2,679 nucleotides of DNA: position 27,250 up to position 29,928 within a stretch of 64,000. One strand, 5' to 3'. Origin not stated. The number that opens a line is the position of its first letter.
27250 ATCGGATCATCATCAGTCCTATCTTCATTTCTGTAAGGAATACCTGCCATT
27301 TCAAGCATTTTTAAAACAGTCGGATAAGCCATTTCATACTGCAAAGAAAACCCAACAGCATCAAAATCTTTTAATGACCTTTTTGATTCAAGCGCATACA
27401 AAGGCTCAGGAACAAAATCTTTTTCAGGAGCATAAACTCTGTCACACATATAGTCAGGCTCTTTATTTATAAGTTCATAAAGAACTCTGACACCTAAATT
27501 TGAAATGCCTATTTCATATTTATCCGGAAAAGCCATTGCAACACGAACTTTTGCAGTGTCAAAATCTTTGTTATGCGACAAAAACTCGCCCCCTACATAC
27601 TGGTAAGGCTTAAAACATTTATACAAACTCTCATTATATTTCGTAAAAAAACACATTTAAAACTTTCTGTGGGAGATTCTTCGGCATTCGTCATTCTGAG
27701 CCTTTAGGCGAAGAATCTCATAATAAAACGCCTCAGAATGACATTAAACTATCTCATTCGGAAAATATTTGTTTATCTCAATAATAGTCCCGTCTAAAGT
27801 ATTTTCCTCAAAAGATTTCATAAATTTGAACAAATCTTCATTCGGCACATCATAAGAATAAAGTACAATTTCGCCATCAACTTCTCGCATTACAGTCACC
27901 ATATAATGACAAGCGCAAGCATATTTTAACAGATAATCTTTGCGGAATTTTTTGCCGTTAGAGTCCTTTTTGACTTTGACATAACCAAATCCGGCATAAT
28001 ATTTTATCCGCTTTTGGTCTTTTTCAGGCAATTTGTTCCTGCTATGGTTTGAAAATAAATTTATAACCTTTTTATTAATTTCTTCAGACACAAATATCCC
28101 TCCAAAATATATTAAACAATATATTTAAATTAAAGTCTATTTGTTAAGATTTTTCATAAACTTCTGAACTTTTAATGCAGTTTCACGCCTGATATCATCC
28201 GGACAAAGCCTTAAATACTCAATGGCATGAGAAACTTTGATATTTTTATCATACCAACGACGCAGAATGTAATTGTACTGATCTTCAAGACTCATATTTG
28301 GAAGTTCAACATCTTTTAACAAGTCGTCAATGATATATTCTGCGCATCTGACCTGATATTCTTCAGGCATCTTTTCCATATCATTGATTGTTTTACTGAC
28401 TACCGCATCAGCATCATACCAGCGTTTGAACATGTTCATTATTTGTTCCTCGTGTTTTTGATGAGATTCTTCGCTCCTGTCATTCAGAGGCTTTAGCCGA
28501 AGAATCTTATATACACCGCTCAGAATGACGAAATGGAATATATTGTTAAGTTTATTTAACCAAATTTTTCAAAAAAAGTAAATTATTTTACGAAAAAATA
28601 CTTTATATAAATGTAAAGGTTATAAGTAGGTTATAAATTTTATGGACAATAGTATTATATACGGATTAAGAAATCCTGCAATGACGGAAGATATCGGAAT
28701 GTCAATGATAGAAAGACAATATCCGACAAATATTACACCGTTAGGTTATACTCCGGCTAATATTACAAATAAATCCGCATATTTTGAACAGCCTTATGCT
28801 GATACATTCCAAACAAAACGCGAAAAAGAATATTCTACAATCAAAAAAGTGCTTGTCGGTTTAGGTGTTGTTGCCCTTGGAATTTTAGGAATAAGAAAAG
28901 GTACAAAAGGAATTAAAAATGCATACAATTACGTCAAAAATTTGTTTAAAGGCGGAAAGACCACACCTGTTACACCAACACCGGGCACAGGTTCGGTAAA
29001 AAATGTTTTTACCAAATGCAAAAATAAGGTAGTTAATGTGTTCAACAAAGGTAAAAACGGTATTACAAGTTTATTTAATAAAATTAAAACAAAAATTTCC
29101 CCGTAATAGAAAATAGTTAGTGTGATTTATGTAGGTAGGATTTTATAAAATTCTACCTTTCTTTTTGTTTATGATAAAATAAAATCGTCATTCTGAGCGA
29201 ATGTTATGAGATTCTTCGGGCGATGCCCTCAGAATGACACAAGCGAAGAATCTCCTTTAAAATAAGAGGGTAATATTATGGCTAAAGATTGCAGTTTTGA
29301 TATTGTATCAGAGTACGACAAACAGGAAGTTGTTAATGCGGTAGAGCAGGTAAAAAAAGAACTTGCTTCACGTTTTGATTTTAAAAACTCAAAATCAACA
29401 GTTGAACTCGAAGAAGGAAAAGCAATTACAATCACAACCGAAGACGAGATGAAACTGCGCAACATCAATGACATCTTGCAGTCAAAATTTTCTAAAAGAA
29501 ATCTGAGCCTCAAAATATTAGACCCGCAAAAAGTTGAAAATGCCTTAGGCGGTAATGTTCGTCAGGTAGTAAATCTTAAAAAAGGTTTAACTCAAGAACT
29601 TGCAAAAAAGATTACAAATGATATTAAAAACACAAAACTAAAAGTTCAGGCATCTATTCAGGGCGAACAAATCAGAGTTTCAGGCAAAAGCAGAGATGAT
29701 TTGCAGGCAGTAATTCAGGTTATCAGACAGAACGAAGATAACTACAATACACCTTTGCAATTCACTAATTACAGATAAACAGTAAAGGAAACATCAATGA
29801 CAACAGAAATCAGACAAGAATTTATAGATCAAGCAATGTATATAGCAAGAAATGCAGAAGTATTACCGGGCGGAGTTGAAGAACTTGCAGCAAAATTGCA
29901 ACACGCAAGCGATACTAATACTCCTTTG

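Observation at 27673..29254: Repeat family built from two interleaved 11-bp inverted repeats (pseudoknot topology): three copies in 1.6 kb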

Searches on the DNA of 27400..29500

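Call 15: search_rna_families(source=window, start=27400, end=29500, threshold=evalue, max_evalue=10)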
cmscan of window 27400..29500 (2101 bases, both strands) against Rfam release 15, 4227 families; matches with E-value up to 10: 6.
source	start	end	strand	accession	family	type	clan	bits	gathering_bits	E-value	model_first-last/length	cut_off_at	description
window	27729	27847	-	RF00527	snoMe28S-G3255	Gene; snRNA; snoRNA; CD-box;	CL00066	24.1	44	5.3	1-84/84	no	Small nucleolar RNA Me28S-Gm3255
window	27457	27535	+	RF00532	snoMe18S-Um1356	Gene; snRNA; snoRNA; CD-box;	CL00054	21.1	50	6.8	1-86/86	no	Small nucleolar RNA Me18S-Um1356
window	27686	27744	-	RF03217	mir-3167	Gene; miRNA;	-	21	86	1.4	1-59/59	no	mir-3167 microRNA precursor family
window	27792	27858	-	RF01179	snoU83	Gene; snRNA; snoRNA; CD-box;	-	18.5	50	9.4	1-84/84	no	Small nucleolar RNA U83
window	28014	28064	-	RF02929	algC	Cis-reg;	-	16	33.8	9.5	1-52/52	no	algC RNA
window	28714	28752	-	RF02939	COG2908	Cis-reg;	-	13.8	58.7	5.6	1-45/45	no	COG2908 RNA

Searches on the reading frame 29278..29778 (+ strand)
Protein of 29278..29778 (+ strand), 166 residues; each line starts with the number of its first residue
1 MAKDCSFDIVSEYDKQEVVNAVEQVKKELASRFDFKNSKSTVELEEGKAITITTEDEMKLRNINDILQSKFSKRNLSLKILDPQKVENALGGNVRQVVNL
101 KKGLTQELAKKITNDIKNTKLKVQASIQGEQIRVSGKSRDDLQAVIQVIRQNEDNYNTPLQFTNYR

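Call 37: search_protein_families(library=pfam, proteins=[window:29278-29778:+], max_evalue=0.01)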
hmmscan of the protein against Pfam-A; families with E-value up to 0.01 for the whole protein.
window:29278-29778:+ (166 aa): 2 families
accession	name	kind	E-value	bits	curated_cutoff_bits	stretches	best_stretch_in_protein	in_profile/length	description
PF04461.18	DUF520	-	8.9e-63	211.7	23.2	1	6-166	2-161/161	Protein of unknown function (DUF520)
PF06183.18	DinI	-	1.5e-05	25.7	24.2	0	104-149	8-52/63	DinI-like family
